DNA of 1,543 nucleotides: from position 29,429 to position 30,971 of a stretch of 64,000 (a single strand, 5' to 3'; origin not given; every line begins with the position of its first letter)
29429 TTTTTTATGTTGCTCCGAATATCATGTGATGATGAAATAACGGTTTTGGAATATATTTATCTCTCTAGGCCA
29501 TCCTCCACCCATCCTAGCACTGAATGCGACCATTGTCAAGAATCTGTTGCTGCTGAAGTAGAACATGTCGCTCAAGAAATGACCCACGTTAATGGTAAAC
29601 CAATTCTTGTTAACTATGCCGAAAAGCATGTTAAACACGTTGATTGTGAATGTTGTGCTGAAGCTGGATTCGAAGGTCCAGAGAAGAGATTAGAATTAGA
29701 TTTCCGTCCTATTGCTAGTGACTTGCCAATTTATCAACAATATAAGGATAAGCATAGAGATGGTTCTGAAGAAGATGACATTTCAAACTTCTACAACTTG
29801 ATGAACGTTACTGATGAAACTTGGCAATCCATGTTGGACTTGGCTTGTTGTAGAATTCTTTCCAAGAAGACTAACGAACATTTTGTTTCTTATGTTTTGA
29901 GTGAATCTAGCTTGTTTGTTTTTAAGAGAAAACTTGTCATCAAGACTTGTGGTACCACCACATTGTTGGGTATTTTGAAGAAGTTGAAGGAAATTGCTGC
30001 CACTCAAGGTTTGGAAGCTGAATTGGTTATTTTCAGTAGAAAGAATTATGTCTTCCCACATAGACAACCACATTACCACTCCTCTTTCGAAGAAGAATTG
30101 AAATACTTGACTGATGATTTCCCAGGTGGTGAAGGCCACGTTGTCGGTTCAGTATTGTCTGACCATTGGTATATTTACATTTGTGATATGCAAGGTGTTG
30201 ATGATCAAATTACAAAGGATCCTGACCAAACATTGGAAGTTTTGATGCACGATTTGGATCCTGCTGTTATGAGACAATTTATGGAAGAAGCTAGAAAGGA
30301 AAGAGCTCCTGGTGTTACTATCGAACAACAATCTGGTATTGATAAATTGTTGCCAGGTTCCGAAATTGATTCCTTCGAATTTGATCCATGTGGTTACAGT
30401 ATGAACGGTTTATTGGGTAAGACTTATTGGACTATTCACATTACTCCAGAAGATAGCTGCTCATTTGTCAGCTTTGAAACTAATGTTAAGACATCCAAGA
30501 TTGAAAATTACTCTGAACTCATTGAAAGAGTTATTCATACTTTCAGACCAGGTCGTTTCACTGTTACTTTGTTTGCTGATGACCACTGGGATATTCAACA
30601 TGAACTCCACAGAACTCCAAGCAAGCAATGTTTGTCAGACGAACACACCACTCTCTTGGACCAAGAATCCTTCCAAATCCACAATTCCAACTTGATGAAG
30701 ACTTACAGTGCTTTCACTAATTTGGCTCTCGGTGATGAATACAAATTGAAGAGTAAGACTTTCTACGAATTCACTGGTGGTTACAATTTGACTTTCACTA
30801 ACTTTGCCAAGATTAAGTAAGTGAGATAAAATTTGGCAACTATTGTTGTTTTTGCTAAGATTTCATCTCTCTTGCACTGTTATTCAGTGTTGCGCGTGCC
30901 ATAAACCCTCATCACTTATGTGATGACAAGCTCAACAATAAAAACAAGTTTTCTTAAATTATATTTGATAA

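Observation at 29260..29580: AdoMetDC leader with an intron immediately after an upstream AUG, spliced and unspliced uORFs, an AUG-UAA minimal uORF and an AUG-less in-frame extension.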

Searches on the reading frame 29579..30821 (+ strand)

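Call 7: search_protein_families(library=pfam, proteins=[window:29579-30821:+])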
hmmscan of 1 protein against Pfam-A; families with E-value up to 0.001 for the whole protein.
window:29579-30821:+ (413 aa): 1 family
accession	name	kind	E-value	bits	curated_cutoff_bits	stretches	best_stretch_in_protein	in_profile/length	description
PF01536.21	SAM_decarbox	-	1.8e-106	356.6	22.2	1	29-409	2-342/343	Adenosylmethionine decarboxylase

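Call 8: find_homologous_proteins(query=window:29579-30818:+)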
Query window:29579-30818:+ (413 aa): 4230 proteins with E <= 0.001 among 7214 candidates; the best 120 are listed.
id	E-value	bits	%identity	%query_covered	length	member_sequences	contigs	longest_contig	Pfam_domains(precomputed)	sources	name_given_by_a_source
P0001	1.6e-277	938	97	100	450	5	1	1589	PF01536.22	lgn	-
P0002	1.6e-256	869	89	100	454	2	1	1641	PF01536.22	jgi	jgi:S-adenosylmethionine decarboxylase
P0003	1.4e-242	823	85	100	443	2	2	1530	PF01536.22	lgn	-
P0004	1.0e-236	804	83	99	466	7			PF01536.22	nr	nr:unnamed protein product [Naegleria fowleri]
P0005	1.4e-179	616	70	94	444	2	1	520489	PF01536.22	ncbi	ncbi:hypothetical protein ABK040_005995 [Willaertia magna]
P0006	5.1e-101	357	47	96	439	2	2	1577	PF01536.22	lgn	-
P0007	5.0e-97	344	49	92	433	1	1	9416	PF01536.22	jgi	jgi:S-adenosylmethionine decarboxylase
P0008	1.3e-90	322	45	95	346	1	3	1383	PF01536.22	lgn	-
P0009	9.1e-89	316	44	93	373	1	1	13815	PF01536.22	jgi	jgi:S-adenosylmethionine decarboxylase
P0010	9.0e-88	313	46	92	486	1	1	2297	PF01536.22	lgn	-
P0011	3.7e-87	311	45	92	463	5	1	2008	PF01536.22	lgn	-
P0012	4.3e-87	311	48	82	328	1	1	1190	PF01536.22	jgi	-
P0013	4.9e-87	311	45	94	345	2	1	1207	PF01536.22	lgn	-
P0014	7.9e-86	307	45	92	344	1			PF01536.22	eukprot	eukprot:gb/GECH01011728.1/.p1 GENE.gb/GECH01011728.1/~~gb/GECH01011728.1/.p1 ORF type:complete len:3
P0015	1.0e-85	306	45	93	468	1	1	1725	PF01536.22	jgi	-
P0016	8.6e-85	303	47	76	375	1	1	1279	PF01536.22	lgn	-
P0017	1.2e-84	303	42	92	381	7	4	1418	PF01536.22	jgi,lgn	jgi:S-adenosylmethionine decarboxylase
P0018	1.4e-84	303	46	78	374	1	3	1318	PF01536.22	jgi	-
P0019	3.2e-83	298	44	96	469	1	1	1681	PF01536.22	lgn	-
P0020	1.3e-82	296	42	95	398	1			PF01536.22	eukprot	eukprot:GEZU01038809.1.p1 GENE.GEZU01038809.1~~GEZU01038809.1.p1 ORF type:complete len:399 (+),score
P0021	3.5e-82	295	46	74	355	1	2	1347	PF01536.22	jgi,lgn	-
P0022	3.7e-82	295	48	79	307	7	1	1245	PF01536.22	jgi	-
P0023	7.8e-82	294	45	82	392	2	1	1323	PF01536.22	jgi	jgi:S-adenosylmethionine decarboxylase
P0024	9.5e-82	293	43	93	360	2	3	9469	PF01536.22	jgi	jgi:S-adenosylmethionine decarboxylase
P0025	1.1e-81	293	47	75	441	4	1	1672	PF01536.22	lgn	-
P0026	1.3e-81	293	41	94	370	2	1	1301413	PF01536.22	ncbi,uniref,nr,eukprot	ncbi:S-adenosylmethionine decarboxylase [Heterostelium album PN500]|uniref:S-adenosylmethionine deca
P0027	3.5e-81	291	42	93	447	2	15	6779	PF01536.22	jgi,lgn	jgi:S-adenosylmethionine decarboxylase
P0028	2.1e-80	289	43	93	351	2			PF01536.22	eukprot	eukprot:gene12917-7428_t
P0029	2.8e-80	288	42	92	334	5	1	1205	PF01536.22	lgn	-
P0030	3.2e-80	288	42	93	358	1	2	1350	PF01536.22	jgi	-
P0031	3.7e-80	288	41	93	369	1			PF01536.22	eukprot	eukprot:gene392-460_t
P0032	5.3e-80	288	42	93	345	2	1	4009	PF01536.22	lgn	-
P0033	7.7e-80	287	48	74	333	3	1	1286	PF01536.22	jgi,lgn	jgi:S-adenosylmethionine decarboxylase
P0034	9.2e-80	287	41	92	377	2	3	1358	PF01536.22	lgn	-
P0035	1.7e-79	286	40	92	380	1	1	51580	PF01536.22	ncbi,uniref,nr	ncbi:hypothetical protein CYY_003610 [Polysphondylium violaceum]|uniref:S-adenosylmethionine decarbo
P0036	1.9e-79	286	41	93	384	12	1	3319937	PF01536.22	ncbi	ncbi:hypothetical protein ACTA71_004384 [Dictyostelium dimigraforme]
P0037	2.0e-79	286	40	97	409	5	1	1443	PF01536.22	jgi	jgi:S-adenosylmethionine decarboxylase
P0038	7.3e-79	284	47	74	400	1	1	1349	PF01536.22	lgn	-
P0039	9.9e-79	283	41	93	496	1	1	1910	PF01536.22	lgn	-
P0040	1.8e-78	283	47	74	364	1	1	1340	PF01536.22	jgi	-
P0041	1.8e-78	282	39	93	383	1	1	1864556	PF01536.22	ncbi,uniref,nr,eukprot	ncbi:S-adenosylmethionine decarboxylase [Tieghemostelium lacteum]|uniref:S-adenosylmethionine decarb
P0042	3.2e-78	282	43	82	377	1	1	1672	PF01536.22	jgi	jgi:S-adenosylmethionine decarboxylase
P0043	4.1e-78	281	39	93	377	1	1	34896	PF01536.22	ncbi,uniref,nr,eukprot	ncbi:hypothetical protein DICPUDRAFT_50446 [Dictyostelium purpureum]|uniref:S-adenosylmethionine dec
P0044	6.6e-78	281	43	92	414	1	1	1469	PF01536.22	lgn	-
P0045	8.4e-78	280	42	92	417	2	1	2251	PF01536.22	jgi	jgi:S-adenosylmethionine decarboxylase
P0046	9.0e-78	280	47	76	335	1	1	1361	PF01536.22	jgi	-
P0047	1.8e-77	279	46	74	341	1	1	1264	PF01536.22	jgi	-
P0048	1.9e-77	279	45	75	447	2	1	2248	PF01536.22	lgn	-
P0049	2.2e-77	279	46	77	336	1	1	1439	PF01536.22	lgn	-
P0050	4.6e-77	278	45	77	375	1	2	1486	PF01536.22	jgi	-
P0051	5.8e-77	278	46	74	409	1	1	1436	PF01536.22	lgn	-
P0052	8.4e-77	277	46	74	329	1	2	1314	PF01536.22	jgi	jgi:S-adenosylmethionine decarboxylase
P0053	8.6e-77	277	47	74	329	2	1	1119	PF01536.22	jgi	-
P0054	1.6e-76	276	47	74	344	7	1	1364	PF01536.22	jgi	jgi:S-adenosylmethionine decarboxylase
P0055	2.1e-76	276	46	77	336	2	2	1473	PF01536.22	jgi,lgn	-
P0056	2.6e-76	275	54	59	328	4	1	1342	PF01536.22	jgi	jgi:S-adenosylmethionine decarboxylase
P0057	3.1e-76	275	44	77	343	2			PF01536.22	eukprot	eukprot:TRINITY_DN2205_c0_g1_i1.p1 TRINITY_DN2205_c0_g1~~TRINITY_DN2205_c0_g1_i1.p1 ORF type:complet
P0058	4.3e-76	275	39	93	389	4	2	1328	PF01536.22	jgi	-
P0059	4.7e-76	275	47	76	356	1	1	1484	PF01536.22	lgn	-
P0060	4.7e-76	275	44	77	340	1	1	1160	PF01536.22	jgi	-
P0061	5.3e-76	274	47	74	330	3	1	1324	PF01536.22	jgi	-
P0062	5.5e-76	274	47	74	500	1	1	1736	PF01536.22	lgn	-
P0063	5.6e-76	274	47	74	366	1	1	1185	PF01536.22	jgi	jgi:S-adenosylmethionine decarboxylase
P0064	8.5e-76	274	46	76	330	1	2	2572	PF01536.22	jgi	-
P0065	9.0e-76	274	43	92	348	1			PF01536.22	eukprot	eukprot:TRINITY_DN50483_c0_g1_i1.p1 TRINITY_DN50483_c0_g1~~TRINITY_DN50483_c0_g1_i1.p1 ORF type:comp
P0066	1.7e-75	273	42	92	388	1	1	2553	PF01536.22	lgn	-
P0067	2.6e-75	272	41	93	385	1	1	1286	PF01536.22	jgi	jgi:S-adenosylmethionine decarboxylase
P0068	4.6e-75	271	40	77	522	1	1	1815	PF01536.22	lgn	-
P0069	4.7e-75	271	47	73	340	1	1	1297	PF01536.22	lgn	-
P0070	4.8e-75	271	47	75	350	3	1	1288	PF01536.22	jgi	-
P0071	5.4e-75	271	46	77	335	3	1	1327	PF01536.22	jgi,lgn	-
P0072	1.0e-74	270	44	79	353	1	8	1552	PF01536.22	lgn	-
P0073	1.0e-74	270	47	76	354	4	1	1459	PF01536.22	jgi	-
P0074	1.2e-74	270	40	92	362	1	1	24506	PF01536.22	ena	-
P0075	1.8e-74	269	39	93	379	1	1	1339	PF01536.22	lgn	-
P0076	1.8e-74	269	45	74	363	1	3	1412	PF01536.22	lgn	-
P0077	2.3e-74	269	45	74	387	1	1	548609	PF01536.22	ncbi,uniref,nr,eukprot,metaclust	ncbi:S-adenosylmethionine decarboxylase [Cavenderia fasciculata]|uniref:S-adenosylmethionine decarbo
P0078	2.5e-74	269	46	75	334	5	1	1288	PF01536.22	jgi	-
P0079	3.5e-74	268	42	87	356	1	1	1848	PF01536.22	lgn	-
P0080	3.6e-74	268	40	93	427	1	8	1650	PF01536.22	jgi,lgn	-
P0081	4.1e-74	268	42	81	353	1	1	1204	PF01536.22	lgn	-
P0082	5.3e-74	268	46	75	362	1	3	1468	PF01536.22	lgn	-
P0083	5.6e-74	268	39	93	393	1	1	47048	PF01536.22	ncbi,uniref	ncbi:S-adenosylmethionine decarboxylase [Acrasis kona]|uniref:S-adenosylmethionine decarboxylase pro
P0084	5.7e-74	268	46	76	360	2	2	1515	PF01536.22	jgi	-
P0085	5.9e-74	268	44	74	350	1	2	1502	PF01536.22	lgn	-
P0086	7.2e-74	267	45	75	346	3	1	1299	PF01536.22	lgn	-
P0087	1.1e-73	267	43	77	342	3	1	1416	PF01536.22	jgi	-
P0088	1.2e-73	267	43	92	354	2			PF01536.22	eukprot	eukprot:Rhum_TRINITY_DN11324_c1_g1::Rhum_TRINITY_DN11324_c1_g1_i1::g.43997::m.43997/K01611/speD, AMD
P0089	1.8e-73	266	46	76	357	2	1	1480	PF01536.22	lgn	-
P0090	1.9e-73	266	39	93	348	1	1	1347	PF01536.22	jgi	-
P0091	2.0e-73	266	43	77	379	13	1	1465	PF01536.22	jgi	-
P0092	2.8e-73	265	43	75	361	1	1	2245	PF01536.22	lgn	-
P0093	2.9e-73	265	44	76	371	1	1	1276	PF01536.22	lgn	-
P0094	3.1e-73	265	45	75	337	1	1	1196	PF01536.22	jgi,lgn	-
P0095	3.3e-73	265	39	93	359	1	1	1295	PF01536.22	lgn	-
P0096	4.4e-73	265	43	81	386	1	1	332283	PF01536.22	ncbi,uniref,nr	ncbi:TPA: hypothetical protein N0F65_004105 [Lagenidium giganteum]|uniref:adenosylmethionine decarbo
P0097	4.5e-73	265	42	78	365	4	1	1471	PF01536.22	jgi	-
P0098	4.6e-73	265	45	74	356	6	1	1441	PF01536.22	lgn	-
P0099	5.0e-73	265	40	92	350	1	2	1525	PF01536.22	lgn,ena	-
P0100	5.4e-73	264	45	74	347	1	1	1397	PF01536.22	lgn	-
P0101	6.1e-73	264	44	75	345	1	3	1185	PF01536.22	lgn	-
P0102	6.2e-73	264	44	79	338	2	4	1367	PF01536.22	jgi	-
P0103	6.9e-73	264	40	93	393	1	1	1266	PF01536.22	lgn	-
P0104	7.0e-73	264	45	75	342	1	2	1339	PF01536.22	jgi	-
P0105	8.0e-73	264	46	75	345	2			PF01536.22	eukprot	eukprot:TRINITY_DN345_c0_g1_i3.p1 TRINITY_DN345_c0_g1~~TRINITY_DN345_c0_g1_i3.p1 ORF type:complete l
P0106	8.3e-73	264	45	74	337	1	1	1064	PF01536.22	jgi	-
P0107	9.0e-73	264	43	75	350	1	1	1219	PF01536.22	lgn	-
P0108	1.2e-72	263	45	74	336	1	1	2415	PF01536.22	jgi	-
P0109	1.3e-72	263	44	75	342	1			PF01536.22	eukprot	eukprot:TRINITY_DN4181_c0_g1_i1.p1 TRINITY_DN4181_c0_g1~~TRINITY_DN4181_c0_g1_i1.p1 ORF type:complet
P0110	1.4e-72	263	38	97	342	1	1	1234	PF01536.22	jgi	-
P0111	1.6e-72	263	45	74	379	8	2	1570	PF01536.22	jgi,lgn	-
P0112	1.7e-72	263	44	75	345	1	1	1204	PF01536.22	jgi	-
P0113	1.9e-72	263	44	76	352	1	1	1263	PF01536.22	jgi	-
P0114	2.1e-72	263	39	92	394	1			PF01536.22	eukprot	eukprot:gb/GECG01013865.1/.p1 GENE.gb/GECG01013865.1/~~gb/GECG01013865.1/.p1 ORF type:complete len:3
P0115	2.3e-72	262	45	74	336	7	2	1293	PF01536.22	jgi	-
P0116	2.3e-72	262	43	85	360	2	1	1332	PF01536.22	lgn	-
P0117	2.5e-72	262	44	75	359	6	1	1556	PF01536.22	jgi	-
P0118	3.3e-72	262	42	77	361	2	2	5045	PF01536.22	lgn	-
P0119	5.4e-72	261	45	77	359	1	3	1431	PF01536.22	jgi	-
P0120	5.8e-72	261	45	75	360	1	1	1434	PF01536.22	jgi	jgi:S-adenosylmethionine decarboxylase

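Call 11: find_encoding_contigs(protein=P0001, flank=3000)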
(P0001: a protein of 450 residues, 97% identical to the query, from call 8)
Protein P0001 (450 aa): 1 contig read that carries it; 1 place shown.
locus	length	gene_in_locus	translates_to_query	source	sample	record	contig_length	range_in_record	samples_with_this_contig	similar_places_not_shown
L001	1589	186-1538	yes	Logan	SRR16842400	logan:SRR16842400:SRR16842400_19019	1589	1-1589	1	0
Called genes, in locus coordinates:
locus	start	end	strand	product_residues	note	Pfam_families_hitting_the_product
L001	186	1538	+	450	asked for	PF01536:SAM_decarbox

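Call 12: find_encoding_contigs(protein=P0002, flank=3000)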
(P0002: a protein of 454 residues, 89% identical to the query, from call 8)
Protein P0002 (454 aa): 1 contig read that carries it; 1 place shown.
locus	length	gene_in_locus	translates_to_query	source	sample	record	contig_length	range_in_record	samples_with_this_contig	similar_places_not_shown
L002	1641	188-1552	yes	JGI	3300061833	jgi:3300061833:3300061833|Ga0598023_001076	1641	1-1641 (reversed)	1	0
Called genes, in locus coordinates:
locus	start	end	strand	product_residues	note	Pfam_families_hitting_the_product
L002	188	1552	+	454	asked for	PF01536:SAM_decarbox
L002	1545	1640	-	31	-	?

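Call 13: find_encoding_contigs(protein=P0003, flank=3000)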
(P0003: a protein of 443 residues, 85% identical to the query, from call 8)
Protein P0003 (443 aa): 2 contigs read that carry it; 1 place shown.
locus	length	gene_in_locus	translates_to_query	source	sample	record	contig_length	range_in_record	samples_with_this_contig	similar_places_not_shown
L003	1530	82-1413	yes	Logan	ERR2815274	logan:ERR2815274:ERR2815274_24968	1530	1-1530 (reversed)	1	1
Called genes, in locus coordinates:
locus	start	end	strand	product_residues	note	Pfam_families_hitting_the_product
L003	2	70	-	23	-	?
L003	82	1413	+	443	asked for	PF01536:SAM_decarbox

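Call 14: find_encoding_contigs(protein=P0005, flank=4000)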
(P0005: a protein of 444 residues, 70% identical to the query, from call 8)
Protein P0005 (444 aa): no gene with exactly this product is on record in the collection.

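Call 18: list_cluster_members(proteins=[P0001, P0002, P0003, P0004, P0005])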
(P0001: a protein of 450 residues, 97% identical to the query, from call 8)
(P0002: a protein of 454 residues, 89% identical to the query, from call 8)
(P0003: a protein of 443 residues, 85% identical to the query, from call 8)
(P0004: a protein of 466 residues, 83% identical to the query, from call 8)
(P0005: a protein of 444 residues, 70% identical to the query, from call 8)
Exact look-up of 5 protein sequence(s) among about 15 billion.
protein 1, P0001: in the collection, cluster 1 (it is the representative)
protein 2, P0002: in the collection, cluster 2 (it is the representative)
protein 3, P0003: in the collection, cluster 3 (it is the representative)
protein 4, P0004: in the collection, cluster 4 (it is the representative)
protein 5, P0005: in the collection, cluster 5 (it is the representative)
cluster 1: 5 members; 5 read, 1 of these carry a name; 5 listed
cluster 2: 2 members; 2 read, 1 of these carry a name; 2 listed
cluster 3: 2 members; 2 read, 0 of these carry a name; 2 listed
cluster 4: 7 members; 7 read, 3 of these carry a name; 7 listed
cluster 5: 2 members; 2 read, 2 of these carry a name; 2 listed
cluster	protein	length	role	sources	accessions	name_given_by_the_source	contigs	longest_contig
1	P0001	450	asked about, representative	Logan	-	-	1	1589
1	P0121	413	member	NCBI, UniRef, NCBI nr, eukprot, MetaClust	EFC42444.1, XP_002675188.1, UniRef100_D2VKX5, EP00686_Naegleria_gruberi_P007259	predicted protein [Naegleria gruberi] | adenosylmethionine decarboxylase n=1 Tax=Naegleria gruberi TaxID=5762 RepID=D2VKX5_NAEGR | uncharacterized protein NAEGRDRAFT_69585 [Naegleria gruberi]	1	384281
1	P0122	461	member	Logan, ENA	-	-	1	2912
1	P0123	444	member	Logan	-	-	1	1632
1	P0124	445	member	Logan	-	-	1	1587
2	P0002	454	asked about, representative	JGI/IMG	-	S-adenosylmethionine decarboxylase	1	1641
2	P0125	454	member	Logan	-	-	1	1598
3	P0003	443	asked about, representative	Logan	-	-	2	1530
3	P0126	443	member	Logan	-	-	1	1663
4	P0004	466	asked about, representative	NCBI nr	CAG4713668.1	unnamed protein product [Naegleria fowleri]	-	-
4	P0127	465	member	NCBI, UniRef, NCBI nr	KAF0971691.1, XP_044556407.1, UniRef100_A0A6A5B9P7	hypothetical protein FDP41_009914 [Naegleria fowleri] | Adenosylmethionine decarboxylase n=1 Tax=Naegleria fowleri TaxID=5763 ... | uncharacterized protein FDP41_009914 [Naegleria fowleri]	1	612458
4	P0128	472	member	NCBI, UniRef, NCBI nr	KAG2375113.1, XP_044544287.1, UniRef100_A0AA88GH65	hypothetical protein C9374_010117 [Naegleria lovaniensis] | Adenosylmethionine decarboxylase n=1 Tax=Naegleria lovaniensis TaxID=51637 ... | uncharacterized protein C9374_010117 [Naegleria lovaniensis]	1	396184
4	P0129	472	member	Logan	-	-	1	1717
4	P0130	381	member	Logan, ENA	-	-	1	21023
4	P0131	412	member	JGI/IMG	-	-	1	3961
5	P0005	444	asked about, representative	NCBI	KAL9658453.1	hypothetical protein ABK040_005995 [Willaertia magna]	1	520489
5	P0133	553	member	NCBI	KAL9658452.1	hypothetical protein ABK040_005995 [Willaertia magna]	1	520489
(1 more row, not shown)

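Call 20: find_encoding_contigs(protein=P0127, flank=3000)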
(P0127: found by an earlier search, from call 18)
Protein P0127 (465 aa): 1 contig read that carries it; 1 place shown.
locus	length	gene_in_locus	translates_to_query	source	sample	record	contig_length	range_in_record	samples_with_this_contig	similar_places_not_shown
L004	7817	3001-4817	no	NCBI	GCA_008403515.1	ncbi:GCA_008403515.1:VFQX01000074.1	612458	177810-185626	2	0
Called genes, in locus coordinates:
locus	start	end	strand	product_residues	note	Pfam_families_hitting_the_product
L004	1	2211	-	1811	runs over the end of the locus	PF13475:DUF4116 (faint)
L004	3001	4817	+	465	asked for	PF01536:SAM_decarbox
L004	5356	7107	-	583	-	PF04438:zf-HIT (weak), PF25790:BCD1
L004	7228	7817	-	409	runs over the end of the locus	PF00615:RGS (faint), PF00536:SAM_1, PF07647:SAM_2 (faint)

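Call 21: find_encoding_contigs(protein=P0128, flank=3000)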
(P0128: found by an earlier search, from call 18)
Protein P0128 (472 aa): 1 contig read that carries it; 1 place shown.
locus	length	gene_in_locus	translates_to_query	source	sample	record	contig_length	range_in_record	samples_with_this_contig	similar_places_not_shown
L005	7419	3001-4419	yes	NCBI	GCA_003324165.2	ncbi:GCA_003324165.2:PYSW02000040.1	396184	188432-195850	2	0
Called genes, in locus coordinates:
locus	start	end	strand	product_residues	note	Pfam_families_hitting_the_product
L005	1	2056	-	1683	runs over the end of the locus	-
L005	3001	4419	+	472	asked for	PF01536:SAM_decarbox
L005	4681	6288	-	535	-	PF04438:zf-HIT, PF25790:BCD1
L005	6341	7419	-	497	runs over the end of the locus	PF00615:RGS (weak), PF00536:SAM_1, PF07647:SAM_2 (faint)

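Call 24: find_encoding_contigs(protein=P0133, flank=3000)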
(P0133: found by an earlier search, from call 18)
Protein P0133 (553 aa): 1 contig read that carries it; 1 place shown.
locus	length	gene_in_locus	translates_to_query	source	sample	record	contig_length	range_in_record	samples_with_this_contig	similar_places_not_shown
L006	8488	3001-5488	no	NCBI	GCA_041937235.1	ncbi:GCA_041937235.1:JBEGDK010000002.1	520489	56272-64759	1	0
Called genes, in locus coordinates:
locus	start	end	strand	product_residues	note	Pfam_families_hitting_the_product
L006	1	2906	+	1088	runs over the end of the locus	-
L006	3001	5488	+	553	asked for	PF01536:SAM_decarbox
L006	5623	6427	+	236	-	PF02114:Phosducin (weak), PF00085:Thioredoxin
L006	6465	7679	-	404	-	PF04438:zf-HIT, PF25790:BCD1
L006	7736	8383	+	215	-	-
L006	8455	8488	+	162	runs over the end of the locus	-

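Call 32: find_encoding_contigs(protein=P0126, flank=3000)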
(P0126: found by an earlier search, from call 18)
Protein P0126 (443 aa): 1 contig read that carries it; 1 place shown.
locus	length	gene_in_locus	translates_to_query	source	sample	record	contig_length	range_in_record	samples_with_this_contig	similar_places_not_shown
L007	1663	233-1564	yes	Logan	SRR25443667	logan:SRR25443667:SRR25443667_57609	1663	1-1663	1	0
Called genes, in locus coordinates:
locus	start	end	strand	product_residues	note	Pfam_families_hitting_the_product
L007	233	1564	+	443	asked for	PF01536:SAM_decarbox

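Call 33: find_encoding_contigs(protein=P0129, flank=3000)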
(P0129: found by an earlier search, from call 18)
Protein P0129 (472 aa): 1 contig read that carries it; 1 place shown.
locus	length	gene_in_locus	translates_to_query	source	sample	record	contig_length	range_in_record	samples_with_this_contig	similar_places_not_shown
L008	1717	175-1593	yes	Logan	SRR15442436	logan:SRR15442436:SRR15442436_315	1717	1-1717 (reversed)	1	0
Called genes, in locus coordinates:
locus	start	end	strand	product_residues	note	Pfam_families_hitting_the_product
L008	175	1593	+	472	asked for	PF01536:SAM_decarbox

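Call 34: find_encoding_contigs(protein=P0124, flank=3000)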
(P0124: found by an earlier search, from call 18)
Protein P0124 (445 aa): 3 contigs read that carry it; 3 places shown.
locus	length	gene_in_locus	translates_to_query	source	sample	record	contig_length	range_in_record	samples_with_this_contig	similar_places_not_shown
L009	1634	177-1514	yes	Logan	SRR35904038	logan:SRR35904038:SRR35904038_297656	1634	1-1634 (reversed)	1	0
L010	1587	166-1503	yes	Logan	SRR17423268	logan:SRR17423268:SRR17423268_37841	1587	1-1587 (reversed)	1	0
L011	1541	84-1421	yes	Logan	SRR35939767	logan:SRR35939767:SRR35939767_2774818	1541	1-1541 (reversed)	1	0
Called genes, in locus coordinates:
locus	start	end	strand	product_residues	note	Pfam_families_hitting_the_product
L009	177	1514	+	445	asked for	PF01536:SAM_decarbox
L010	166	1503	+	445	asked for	PF01536:SAM_decarbox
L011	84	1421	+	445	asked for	PF01536:SAM_decarbox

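Call 37: find_encoding_contigs(protein=P0007, flank=3000)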
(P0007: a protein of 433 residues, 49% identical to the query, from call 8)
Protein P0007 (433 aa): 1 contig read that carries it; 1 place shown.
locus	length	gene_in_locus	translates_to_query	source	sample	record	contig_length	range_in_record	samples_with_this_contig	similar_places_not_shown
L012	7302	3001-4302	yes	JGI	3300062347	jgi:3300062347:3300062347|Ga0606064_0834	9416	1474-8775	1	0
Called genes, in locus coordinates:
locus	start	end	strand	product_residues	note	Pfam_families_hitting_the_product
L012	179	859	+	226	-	PF02225:PA (weak)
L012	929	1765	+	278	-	PF04389:Peptidase_M28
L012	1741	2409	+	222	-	PF04253:TFR_dimer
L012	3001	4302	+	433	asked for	PF01536:SAM_decarbox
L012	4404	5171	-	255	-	PF05008:V-SNARE, PF12352:V-SNARE_C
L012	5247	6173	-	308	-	PF25390:WD40_RLD, PF25384:Alsin_RLD (faint), PF13540:RCC1_2 (weak), PF00415:RCC1, PF25390:WD40_RLD, PF00415:RCC1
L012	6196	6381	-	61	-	PF25390:WD40_RLD (weak), PF13540:RCC1_2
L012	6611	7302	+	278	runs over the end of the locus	PF09805:Nop25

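Call 38: find_encoding_contigs(protein=P0083, flank=2500)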
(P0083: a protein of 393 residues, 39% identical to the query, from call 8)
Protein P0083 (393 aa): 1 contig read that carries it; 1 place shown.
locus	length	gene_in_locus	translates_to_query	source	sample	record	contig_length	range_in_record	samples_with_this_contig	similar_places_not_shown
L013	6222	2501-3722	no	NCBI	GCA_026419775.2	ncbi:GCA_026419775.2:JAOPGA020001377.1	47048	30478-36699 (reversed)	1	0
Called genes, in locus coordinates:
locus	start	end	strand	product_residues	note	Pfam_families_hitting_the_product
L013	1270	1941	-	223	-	PF02798:GST_N, PF13417:GST_N_3, PF13409:GST_N_2, PF00043:GST_C, PF14497:GST_C_3, PF16865:GST_C_5 (weak), PF13410:GST_C_2 (weak)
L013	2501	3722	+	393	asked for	PF01536:SAM_decarbox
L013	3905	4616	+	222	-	PF13239:2TM (faint)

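Call 40: find_related_loci(query=window:29579-30818:+, collection=metagenome_contigs, flank=1500)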
Query window:29579-30818:+ (413 aa) in metagenome_contigs; peptide patterns used: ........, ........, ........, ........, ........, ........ (x = any residue, [..] = any of these).
37 stretches matched a pattern, but none encodes a relative of the query by tblastn (E <= 1e-3).
